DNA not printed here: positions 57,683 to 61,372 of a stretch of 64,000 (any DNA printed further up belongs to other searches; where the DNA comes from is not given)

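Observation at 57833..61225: Ammonium-transporter (Amt) domain fused to PAS-GGDEF-EAL: candidate ammonium transceptor controlling c-di-GMP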

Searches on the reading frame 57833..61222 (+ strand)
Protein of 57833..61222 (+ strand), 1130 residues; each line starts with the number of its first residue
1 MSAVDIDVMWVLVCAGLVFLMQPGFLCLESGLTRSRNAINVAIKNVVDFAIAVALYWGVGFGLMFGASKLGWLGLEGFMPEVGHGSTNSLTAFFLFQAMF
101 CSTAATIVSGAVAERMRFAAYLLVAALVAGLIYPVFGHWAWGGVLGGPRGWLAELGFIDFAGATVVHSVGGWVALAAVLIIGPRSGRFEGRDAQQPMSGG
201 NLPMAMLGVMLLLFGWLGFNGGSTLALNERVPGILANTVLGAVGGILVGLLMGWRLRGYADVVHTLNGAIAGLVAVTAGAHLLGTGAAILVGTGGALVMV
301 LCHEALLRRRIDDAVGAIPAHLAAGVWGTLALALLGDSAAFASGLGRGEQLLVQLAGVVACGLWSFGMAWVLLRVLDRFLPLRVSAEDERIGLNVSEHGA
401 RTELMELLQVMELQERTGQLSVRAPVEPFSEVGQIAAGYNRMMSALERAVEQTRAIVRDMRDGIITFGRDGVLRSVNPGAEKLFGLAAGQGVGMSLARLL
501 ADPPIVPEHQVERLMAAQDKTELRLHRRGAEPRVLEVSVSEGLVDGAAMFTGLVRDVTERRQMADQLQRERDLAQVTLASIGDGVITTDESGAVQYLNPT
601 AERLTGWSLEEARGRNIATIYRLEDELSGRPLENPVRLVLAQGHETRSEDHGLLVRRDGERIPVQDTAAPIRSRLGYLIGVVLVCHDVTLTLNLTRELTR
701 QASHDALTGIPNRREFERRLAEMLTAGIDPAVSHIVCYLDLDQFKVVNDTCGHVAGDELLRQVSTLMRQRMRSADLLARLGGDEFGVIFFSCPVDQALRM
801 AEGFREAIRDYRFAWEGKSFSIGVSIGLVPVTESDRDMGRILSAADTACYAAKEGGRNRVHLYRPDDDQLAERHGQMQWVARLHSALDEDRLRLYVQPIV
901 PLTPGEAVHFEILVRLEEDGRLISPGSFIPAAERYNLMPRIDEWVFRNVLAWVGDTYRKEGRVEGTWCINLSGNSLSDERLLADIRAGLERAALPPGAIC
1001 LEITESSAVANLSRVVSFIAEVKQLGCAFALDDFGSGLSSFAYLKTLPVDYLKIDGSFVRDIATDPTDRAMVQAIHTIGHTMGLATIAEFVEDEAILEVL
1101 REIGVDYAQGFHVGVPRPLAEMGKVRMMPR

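Call 3: search_protein_families(library=pfam, proteins=[window:57833-61222:+], max_evalue=0.01)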
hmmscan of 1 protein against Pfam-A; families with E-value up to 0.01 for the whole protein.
window:57833-61222:+ (1130 aa): 8 families
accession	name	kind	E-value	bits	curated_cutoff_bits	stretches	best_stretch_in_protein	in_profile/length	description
PF00909.26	Ammonium_transp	-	2.8e-110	369.2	23.2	1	9-401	1-397/399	Ammonium Transporter Family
PF00563.25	EAL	-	1e-63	215.3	31.3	1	882-1114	3-234/236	EAL domain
PF00990.26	GGDEF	-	8.8e-39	133.3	23.8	1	702-859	1-161/161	Diguanylate cyclase, GGDEF domain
PF00989.32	PAS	-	3.1e-25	88.8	22.6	2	577-688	6-113/113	PAS fold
PF08448.16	PAS_4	-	4.5e-24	85.2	23.1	2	579-689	2-106/110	PAS fold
PF13426.13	PAS_9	-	1.2e-17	64.5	27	2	583-689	2-102/103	PAS domain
PF13188.13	PAS_8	-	1.9e-09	37.5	21.8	1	579-624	8-53/65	PAS domain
PF12860.13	PAS_7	-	0.0036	17.9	27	0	459-563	3-113/115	PAS fold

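Call 4: search_protein_families(library=ncbifam, proteins=[window:57833-61222:+], max_evalue=0.01)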
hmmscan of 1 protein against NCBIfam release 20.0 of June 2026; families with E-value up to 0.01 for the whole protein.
window:57833-61222:+ (1130 aa): 44 families (the best 25 are shown)
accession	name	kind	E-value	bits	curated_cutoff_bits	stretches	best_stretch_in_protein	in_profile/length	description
NF007298.0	PRK09776.1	equivalog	3.1e-175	585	1135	1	550-1122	533-1102/1111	diguanylate cyclase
TIGR00836.1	amt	subfamily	1.7e-115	386.2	343.3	1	7-401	1-404/406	ammonium transporter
NF045675.1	PhdiestaseDibA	equivalog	1.3e-95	321.1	980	1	558-1122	64-621/623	phosphodiesterase DibA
TIGR03644.1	marine_trans_1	hypoth_equivalog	2.9e-95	319.4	514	1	6-400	3-398/404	probable ammonium transporter, marine subtype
NF007474.0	PRK10060.1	equivalog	1.7e-78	264.4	782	1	561-1122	100-650/663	cyclic di-GMP phosphodiesterase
NF053781.1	cdiGMPphdstlr2612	equivalog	1.2e-71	241.8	1600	1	556-1122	699-1261/1268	Tlr1612 family c-di-GMP phosphodiesterase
NF008467.0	PRK11359.1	equivalog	2.3e-70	237.5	857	2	700-1119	374-785/800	oxygen-sensing cyclic-di-GMP phosphodiesterase DosP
NF052458.1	PhdiestGepA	equivalog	2.3e-64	218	1200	1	697-1121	420-836/840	phosphodiesterase GepA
NF045673.1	c-di-GMPRcptLapD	equivalog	1.9e-57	195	1020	1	696-1118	230-646/647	cyclic di-GMP receptor LapD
NF007947.0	PRK10666.1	equivalog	1.4e-49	169.2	657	1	6-401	30-424/428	ammonium transporter AmtB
NF008807.1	PRK11829.1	equivalog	1.5e-42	145.6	733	1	704-1121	244-657/670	biofilm formation regulator HmsP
TIGR00254.1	GGDEF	domain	2.5e-40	137.9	37.4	1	698-862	1-166/168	diguanylate cyclase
NF007423.1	PRK09966.1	equivalog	1.1e-38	133.1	325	1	696-853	233-390/390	diguanylate cyclase DgcN/YfiN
NF038266.1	diguan_SiaD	equivalog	7.5e-38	130.3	290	1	693-860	85-252/252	biofilm regulation diguanylate cyclase SiaD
NF007135.0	PRK09581.1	equivalog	1.4e-37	129.6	474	1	693-861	284-453/457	PleD family two-component system response regulator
NF008281.1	PRK11059.1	equivalog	2.3e-35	122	663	1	701-1114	220-627/633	RNase E specificity factor CsrD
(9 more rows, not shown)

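Call 7: find_homologous_proteins(query=window:57833-61222:+, max_evalue=1e-10)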
Query window:57833-61222:+ (1130 aa): 7223 proteins with E <= 1e-10 among 8000 candidates; the best 120 are listed.
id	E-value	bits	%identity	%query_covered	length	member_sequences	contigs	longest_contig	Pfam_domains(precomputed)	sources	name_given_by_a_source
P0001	0.0e+0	2515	100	100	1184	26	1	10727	PF13426.14,PF13188.14,PF08448.17,PF00563.26,PF00989.32,PF00990.27,PF00909.27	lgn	-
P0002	0.0e+0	2171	85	100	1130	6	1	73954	PF13426.14,PF13188.14,PF08448.17,PF00563.26,PF00989.32,PF00990.27,PF00909.27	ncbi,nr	ncbi:MAG: ammonium transporter [Azoarcus sp.]|nr:ammonium transporter [Azoarcus sp.]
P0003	0.0e+0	2100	82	100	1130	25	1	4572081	PF13426.14,PF13188.14,PF08448.17,PF00563.26,PF00989.32,PF00990.27,PF00909.27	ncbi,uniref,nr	ncbi:ammonia permease [Parazoarcus communis]|uniref:Ammonia permease n=1 Tax=Parazoarcus communis Ta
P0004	0.0e+0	2075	81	100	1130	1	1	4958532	PF13426.14,PF13188.14,PF08448.17,PF00563.26,PF00989.32,PF00990.27,PF00909.27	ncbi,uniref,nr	ncbi:ammonium transporter [Azoarcus sp. L1K30]|uniref:ammonium transporter n=1 Tax=Azoarcus sp. L1K3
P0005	0.0e+0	2063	80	100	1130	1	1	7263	PF13426.14,PF13188.14,PF08448.17,PF00563.26,PF00989.32,PF00990.27,PF00909.27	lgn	-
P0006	0.0e+0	2014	78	100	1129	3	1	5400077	PF13426.14,PF13188.14,PF08448.17,PF00563.26,PF00989.32,PF00990.27,PF00909.27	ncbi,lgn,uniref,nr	ncbi:ammonia permease [Azoarcus sp. DD4]|uniref:ammonium transporter n=1 Tax=Azoarcus sp. DD4 TaxID=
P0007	0.0e+0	1977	77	100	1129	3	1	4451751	PF13426.14,PF13188.14,PF08448.17,PF00563.26,PF00989.32,PF00990.27,PF00909.27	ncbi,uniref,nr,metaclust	ncbi:ammonia permease [Azoarcus olearius]|uniref:ammonium transporter n=1 Tax=Azoarcus sp. (strain B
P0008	0.0e+0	1911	76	100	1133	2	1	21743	PF13426.14,PF13188.14,PF08448.17,PF00563.26,PF00989.32,PF00990.27,PF00909.27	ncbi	-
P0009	0.0e+0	1890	76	100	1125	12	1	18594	PF13426.14,PF13188.14,PF08448.17,PF00563.26,PF00989.32,PF00990.27,PF00909.27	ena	-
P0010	0.0e+0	1697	66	100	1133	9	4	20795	PF13426.14,PF13188.14,PF08448.17,PF00563.26,PF00989.32,PF00990.27,PF00909.27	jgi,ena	-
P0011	0.0e+0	1695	66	100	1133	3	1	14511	PF13426.14,PF13188.14,PF08448.17,PF00563.26,PF00989.32,PF00990.27,PF00909.27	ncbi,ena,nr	ncbi:MAG TPA: ammonium transporter [Thioalkalivibrio sp.]|nr:ammonium transporter [Thioalkalivibrio 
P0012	0.0e+0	1692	66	100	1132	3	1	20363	PF08447.19,PF13426.14,PF13188.14,PF08448.17,PF00563.26,PF00989.32,PF00990.27,PF00909.27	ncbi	-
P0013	0.0e+0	1681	67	100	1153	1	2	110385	PF13426.14,PF13188.14,PF08448.17,PF00563.26,PF00989.32,PF00990.27,PF00909.27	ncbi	-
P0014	0.0e+0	1680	66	100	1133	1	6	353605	PF13426.14,PF13188.14,PF08448.17,PF00563.26,PF00989.32,PF00990.27,PF00909.27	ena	-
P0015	0.0e+0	1678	66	100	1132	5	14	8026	PF13426.14,PF13188.14,PF08448.17,PF00563.26,PF00989.32,PF00990.27,PF00909.27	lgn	-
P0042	0.0e+0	1574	62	100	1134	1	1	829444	PF13426.14,PF13188.14,PF08448.17,PF00563.26,PF00989.32,PF00990.27,PF00909.27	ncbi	ncbi:ammonium transporter [Hydrogenophaga aquatica]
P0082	0.0e+0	1502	62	100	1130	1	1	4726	PF13426.14,PF13188.14,PF08448.17,PF00563.26,PF00989.32,PF00990.27,PF00909.27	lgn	-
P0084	0.0e+0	1501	61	98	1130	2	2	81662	PF13426.14,PF13188.14,PF08448.17,PF00563.26,PF00989.32,PF00990.27,PF00909.27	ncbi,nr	ncbi:MAG: ammonium transporter [Burkholderiaceae bacterium]|nr:ammonium transporter [Rhodoferax sp.]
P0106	0.0e+0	1473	61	100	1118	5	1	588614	PF13426.14,PF13188.14,PF08448.17,PF00563.26,PF00989.32,PF00990.27,PF00909.27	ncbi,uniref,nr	ncbi:ammonium transporter [Halomonas salipaludis]|uniref:Ammonia permease n=1 Tax=Halomonas salipalu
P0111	0.0e+0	1453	59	100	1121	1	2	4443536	PF13426.14,PF13188.14,PF08448.17,PF00563.26,PF00989.32,PF00990.27,PF00909.27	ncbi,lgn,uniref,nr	ncbi:ammonium transporter [Salinicola acroporae]|uniref:Ammonia permease n=1 Tax=Salinicola acropora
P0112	0.0e+0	1452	59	100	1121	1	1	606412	PF13426.14,PF13188.14,PF08448.17,PF00563.26,PF00989.32,PF00990.27,PF00909.27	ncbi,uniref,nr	ncbi:ammonium transporter [Salinicola avicenniae]|uniref:ammonium transporter n=1 Tax=Salinicola avi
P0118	0.0e+0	1446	59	100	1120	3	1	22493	PF13426.14,PF13188.14,PF08448.17,PF00563.26,PF00989.32,PF00990.27,PF00909.27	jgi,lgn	-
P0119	0.0e+0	1445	57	100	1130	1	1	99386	PF08447.19,PF13426.14,PF13188.14,PF12860.14,PF08448.17,PF00563.26,PF00989.32,PF00990.27,PF00909.27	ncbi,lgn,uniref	ncbi:ammonium transporter [Marinimicrobium koreense]|uniref:ammonium transporter n=1 Tax=Marinimicro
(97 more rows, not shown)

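Call 34: find_encoding_contigs(protein=P0007, flank=8000, max_places=2)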
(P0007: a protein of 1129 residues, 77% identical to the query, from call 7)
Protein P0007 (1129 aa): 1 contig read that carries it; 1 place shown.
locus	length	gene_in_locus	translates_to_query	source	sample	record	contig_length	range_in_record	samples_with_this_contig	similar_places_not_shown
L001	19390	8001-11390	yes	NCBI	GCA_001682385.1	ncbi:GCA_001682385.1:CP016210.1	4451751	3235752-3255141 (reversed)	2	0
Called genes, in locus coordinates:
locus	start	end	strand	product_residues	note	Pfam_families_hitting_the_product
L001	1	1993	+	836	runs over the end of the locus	PF19838:LptD_2, PF04453:LptD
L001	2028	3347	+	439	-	PF13623:SurA_N_2 (weak), PF13624:SurA_N_3, PF09312:SurA_N, PF13616:Rotamase_3, PF00639:Rotamase, PF13145:Rotamase_2, PF13616:Rotamase_3, PF00639:Rotamase, +1 more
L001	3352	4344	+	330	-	PF04166:PdxA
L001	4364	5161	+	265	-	PF00398:RrnaAD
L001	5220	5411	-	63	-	PF11127:YgaP-like_TM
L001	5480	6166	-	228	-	PF00027:cNMP_binding, PF13545:HTH_Crp_2, PF00325:Crp (weak)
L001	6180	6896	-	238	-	PF12146:Hydrolase_4 (weak), PF12697:Abhydrolase_6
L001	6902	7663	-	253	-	PF03372:Exo_endo_phos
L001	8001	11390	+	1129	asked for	PF00909:Ammonium_transp, PF08448:PAS_4, PF13188:PAS_8 (faint), PF00989:PAS, PF08448:PAS_4, PF13426:PAS_9, PF00990:GGDEF, PF00563:EAL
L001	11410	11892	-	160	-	PF13511:DUF4124, PF00462:Glutaredoxin (weak)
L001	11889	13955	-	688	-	PF19310:TOP_N, PF01432:Peptidase_M3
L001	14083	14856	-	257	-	PF09955:DUF2189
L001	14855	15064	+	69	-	-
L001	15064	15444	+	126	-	PF20432:Xre-like-HTH, PF09722:Xre_MbcA_ParS_C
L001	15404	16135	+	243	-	PF08808:RES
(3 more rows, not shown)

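Call 35: find_encoding_contigs(protein=P0003, flank=8000, max_places=2)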
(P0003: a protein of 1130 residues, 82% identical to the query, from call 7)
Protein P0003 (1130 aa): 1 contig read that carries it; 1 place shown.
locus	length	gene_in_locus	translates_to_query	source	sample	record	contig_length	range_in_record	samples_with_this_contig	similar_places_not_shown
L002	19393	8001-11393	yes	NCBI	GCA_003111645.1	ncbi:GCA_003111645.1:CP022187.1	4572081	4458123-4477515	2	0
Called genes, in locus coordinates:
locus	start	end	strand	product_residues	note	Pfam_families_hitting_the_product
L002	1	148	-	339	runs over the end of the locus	PF01636:APH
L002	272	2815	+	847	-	PF19838:LptD_2, PF04453:LptD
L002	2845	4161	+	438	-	PF13624:SurA_N_3, PF09312:SurA_N, PF13145:Rotamase_2, PF13616:Rotamase_3, PF00639:Rotamase, PF13616:Rotamase_3, PF00639:Rotamase, PF13145:Rotamase_2, +1 more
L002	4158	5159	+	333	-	PF04166:PdxA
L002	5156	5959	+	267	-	PF00398:RrnaAD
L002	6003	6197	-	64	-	PF11127:YgaP-like_TM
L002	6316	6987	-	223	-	PF00027:cNMP_binding, PF13545:HTH_Crp_2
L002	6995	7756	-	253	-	PF03372:Exo_endo_phos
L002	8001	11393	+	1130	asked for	PF00909:Ammonium_transp, PF13188:PAS_8 (faint), PF00989:PAS, PF08448:PAS_4, PF13426:PAS_9, PF00990:GGDEF, PF00563:EAL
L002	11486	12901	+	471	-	PF06097:DUF945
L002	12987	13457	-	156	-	PF13511:DUF4124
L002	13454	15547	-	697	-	PF19310:TOP_N, PF01432:Peptidase_M3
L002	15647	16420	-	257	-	PF09955:DUF2189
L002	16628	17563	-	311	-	PF01259:SAICAR_synt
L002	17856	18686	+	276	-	PF00092:VWA, PF13519:VWA_2 (weak), PF07589:PEP_exosort_dom (weak)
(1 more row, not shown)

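Call 37: find_encoding_contigs(protein=P0106, flank=8000, max_places=1)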
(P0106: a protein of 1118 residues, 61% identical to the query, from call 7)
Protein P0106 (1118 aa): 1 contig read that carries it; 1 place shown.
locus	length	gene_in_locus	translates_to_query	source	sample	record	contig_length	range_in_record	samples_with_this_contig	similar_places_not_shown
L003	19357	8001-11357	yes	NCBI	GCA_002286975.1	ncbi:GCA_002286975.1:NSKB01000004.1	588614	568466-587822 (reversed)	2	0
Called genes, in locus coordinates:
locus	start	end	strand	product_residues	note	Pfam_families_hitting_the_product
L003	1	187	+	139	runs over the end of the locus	PF07386:DUF1499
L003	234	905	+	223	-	PF04493:Endonuclease_5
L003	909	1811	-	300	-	PF00248:Aldo_ket_red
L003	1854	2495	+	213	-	PF07209:DUF1415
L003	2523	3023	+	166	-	PF00578:AhpC-TSA, PF08534:Redoxin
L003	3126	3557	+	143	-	PF02566:OsmC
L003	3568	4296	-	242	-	PF07722:Peptidase_C26, PF00117:GATase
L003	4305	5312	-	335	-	PF12224:Amidoligase_2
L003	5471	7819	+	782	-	PF21088:MS_channel_1st, PF00924:MS_channel_2nd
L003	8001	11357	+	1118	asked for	PF00909:Ammonium_transp, PF00989:PAS (weak), PF13188:PAS_8 (faint), PF13426:PAS_9 (faint), PF00989:PAS, PF08448:PAS_4, PF00990:GGDEF, PF00563:EAL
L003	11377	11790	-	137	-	-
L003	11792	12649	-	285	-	PF00226:DnaJ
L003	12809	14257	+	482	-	-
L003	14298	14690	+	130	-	PF00462:Glutaredoxin, PF13417:GST_N_3, PF13409:GST_N_2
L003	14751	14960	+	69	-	PF09720:Unstab_antitox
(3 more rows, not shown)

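Call 38: find_encoding_contigs(protein=P0042, flank=8000, max_places=1)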
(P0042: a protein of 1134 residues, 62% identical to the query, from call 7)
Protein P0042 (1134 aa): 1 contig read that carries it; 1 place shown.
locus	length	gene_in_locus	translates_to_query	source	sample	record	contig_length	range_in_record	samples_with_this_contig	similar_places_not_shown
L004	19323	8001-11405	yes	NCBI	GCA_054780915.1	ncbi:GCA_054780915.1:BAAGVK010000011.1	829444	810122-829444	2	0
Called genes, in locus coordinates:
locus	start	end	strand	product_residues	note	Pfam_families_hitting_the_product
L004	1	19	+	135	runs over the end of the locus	PF20398:DUF6691, PF04143:Sulf_transp (weak)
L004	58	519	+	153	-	PF01220:DHquinase_II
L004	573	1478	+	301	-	PF00892:EamA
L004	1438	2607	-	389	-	PF01306:LacY_symp, PF07690:MFS_1, PF12832:MFS_1_like, PF07690:MFS_1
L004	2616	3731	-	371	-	PF01264:Chorismate_synt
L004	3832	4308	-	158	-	PF00571:CBS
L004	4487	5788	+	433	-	PF01053:Cys_Met_Meta_PP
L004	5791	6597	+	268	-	PF00561:Abhydrolase_1, PF12146:Hydrolase_4, PF12697:Abhydrolase_6, PF20408:Abhydrolase_11 (faint), PF00975:Thioesterase (weak)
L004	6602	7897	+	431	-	PF00067:p450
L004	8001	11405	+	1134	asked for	PF00909:Ammonium_transp, PF13188:PAS_8 (faint), PF00989:PAS, PF08448:PAS_4, PF13426:PAS_9, PF00990:GGDEF, PF00563:EAL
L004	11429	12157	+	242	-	PF13675:PilJ (faint), PF00015:MCPsignal (weak)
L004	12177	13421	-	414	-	PF03631:Virul_fac_BrkB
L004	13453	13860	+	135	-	PF09842:DUF2069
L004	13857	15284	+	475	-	PF01565:FAD_binding_4, PF02913:FAD-oxidase_C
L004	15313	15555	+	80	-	PF11730:DUF3297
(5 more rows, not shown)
